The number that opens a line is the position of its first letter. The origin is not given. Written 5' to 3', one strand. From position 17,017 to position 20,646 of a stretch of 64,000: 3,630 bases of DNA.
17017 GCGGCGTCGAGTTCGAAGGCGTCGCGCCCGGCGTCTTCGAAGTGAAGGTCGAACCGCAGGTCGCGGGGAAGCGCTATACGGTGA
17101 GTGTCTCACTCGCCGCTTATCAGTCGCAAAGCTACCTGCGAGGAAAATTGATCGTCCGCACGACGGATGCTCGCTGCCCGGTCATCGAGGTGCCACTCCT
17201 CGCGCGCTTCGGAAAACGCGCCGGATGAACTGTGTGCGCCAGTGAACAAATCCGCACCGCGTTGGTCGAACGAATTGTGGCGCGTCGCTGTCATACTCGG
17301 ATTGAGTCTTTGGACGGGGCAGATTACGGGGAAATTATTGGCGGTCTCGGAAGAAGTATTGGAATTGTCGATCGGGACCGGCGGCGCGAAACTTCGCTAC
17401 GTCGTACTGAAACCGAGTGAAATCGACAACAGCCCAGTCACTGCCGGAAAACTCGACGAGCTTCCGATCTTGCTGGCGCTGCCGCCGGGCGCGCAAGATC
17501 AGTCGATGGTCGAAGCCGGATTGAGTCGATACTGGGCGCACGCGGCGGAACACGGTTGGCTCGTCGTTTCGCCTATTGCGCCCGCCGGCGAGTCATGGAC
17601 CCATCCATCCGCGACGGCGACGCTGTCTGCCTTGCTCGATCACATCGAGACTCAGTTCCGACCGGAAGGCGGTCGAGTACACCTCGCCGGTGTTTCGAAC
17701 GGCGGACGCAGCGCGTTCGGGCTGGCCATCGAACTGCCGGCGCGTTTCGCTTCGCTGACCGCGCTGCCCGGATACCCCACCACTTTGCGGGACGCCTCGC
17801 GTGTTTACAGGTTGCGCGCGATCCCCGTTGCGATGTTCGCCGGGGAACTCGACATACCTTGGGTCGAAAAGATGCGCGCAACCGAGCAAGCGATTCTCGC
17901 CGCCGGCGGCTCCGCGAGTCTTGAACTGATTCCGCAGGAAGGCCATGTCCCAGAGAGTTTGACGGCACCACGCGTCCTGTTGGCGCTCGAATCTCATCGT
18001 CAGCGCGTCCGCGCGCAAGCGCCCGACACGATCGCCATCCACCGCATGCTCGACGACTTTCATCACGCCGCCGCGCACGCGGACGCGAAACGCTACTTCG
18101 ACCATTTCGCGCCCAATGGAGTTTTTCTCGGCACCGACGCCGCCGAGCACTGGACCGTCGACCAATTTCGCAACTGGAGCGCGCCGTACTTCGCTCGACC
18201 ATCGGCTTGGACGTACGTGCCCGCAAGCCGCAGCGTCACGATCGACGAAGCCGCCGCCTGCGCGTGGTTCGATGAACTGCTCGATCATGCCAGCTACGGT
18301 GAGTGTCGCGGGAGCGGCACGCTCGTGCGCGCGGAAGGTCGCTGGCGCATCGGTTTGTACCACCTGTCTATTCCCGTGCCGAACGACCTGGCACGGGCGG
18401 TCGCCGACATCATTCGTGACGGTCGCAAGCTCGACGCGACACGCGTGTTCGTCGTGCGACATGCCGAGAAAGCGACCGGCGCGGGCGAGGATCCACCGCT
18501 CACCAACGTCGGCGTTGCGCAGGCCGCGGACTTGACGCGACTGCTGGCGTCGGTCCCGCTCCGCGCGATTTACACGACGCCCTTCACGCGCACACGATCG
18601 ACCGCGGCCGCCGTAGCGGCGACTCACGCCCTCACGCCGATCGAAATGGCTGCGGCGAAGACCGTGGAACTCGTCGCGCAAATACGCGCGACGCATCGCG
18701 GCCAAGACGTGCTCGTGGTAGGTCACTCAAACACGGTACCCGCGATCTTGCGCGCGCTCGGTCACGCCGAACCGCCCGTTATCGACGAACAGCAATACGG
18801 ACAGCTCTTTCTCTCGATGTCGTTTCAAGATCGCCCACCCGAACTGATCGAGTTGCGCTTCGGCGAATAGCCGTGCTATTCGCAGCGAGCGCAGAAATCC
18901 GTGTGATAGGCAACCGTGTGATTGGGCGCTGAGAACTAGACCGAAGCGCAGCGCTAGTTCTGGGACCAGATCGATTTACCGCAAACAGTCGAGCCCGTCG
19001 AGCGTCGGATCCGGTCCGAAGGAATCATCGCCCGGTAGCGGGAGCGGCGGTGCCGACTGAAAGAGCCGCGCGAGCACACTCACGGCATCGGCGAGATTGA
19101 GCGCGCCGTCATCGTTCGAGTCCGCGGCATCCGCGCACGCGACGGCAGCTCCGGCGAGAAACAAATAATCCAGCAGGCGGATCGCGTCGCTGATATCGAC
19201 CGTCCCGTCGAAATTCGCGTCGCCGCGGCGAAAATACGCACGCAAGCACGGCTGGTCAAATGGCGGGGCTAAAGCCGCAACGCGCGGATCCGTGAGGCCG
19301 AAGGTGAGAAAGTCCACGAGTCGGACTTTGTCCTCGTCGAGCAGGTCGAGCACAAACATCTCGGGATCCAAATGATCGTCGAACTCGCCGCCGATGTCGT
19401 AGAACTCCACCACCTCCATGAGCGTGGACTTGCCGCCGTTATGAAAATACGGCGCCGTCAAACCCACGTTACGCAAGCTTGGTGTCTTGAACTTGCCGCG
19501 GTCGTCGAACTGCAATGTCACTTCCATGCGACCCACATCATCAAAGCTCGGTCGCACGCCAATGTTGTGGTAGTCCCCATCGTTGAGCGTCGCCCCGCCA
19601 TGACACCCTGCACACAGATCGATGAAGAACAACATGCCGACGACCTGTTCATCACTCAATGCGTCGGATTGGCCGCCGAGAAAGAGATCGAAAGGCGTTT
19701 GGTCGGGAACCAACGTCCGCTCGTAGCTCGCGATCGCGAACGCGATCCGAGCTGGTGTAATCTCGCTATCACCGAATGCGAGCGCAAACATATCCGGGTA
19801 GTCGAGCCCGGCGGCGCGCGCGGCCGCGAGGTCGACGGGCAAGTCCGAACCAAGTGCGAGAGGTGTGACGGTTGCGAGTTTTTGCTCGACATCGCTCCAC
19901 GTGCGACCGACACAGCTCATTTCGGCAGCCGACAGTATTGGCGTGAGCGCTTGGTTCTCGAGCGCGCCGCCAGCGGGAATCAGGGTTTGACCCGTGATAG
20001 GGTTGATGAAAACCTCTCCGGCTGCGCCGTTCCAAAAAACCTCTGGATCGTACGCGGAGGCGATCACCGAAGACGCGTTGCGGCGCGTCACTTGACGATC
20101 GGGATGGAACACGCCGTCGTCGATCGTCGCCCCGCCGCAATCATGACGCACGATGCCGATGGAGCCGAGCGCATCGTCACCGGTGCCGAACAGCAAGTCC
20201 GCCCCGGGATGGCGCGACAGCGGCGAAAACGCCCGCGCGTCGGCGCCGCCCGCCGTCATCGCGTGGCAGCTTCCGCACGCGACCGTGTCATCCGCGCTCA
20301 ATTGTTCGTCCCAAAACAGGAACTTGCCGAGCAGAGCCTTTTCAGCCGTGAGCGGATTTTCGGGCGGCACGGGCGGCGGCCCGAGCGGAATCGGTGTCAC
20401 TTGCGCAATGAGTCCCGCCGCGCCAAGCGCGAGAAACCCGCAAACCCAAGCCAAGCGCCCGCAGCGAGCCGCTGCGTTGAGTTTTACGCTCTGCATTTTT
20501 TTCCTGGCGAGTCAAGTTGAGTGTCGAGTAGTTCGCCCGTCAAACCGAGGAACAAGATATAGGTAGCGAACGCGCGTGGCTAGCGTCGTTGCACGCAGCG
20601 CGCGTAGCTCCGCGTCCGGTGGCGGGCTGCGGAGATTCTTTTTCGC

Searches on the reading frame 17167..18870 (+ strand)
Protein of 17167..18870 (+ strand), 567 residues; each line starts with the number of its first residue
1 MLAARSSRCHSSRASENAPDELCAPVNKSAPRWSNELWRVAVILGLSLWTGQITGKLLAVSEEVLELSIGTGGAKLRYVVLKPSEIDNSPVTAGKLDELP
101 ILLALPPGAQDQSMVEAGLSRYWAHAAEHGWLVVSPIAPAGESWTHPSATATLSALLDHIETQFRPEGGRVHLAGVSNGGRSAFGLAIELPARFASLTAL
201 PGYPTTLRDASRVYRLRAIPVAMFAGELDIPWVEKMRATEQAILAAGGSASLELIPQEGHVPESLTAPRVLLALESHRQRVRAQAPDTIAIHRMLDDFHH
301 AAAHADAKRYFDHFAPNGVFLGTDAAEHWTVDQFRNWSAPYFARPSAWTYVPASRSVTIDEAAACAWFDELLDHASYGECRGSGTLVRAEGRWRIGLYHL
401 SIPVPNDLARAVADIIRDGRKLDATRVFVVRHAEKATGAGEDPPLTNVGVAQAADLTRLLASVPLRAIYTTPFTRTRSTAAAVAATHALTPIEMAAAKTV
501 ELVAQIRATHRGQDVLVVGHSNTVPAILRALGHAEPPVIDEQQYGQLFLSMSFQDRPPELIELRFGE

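Call 43: search_protein_families(library=pfam, proteins=[window:17167-18870:+])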
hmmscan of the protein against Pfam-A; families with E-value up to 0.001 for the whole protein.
window:17167-18870:+ (567 aa): 2 families
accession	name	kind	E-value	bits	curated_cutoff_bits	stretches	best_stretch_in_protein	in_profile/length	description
PF13474.12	SnoaL_3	-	1.6e-26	93.5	22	1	292-405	2-121/121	SnoaL-like domain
PF00300.27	His_Phos_1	-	1.5e-15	57.8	21.7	1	428-492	2-72/194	Histidine phosphatase superfamily (branch 1)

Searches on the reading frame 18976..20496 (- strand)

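Call 43: search_protein_families(library=pfam, proteins=[window:18976-20496:-])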
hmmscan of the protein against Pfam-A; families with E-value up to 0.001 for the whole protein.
window:18976-20496:- (506 aa): 2 families
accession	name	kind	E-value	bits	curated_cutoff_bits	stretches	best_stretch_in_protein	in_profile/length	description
PF03150.19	CCP_MauG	-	1.5e-31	110.5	25.6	1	52-277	2-148/149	Di-haem cytochrome c peroxidase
PF21419.2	RoxA-like_Cyt-c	-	0.0005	20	26.7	0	338-363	4-29/39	RoxA-like, cytochrome c-like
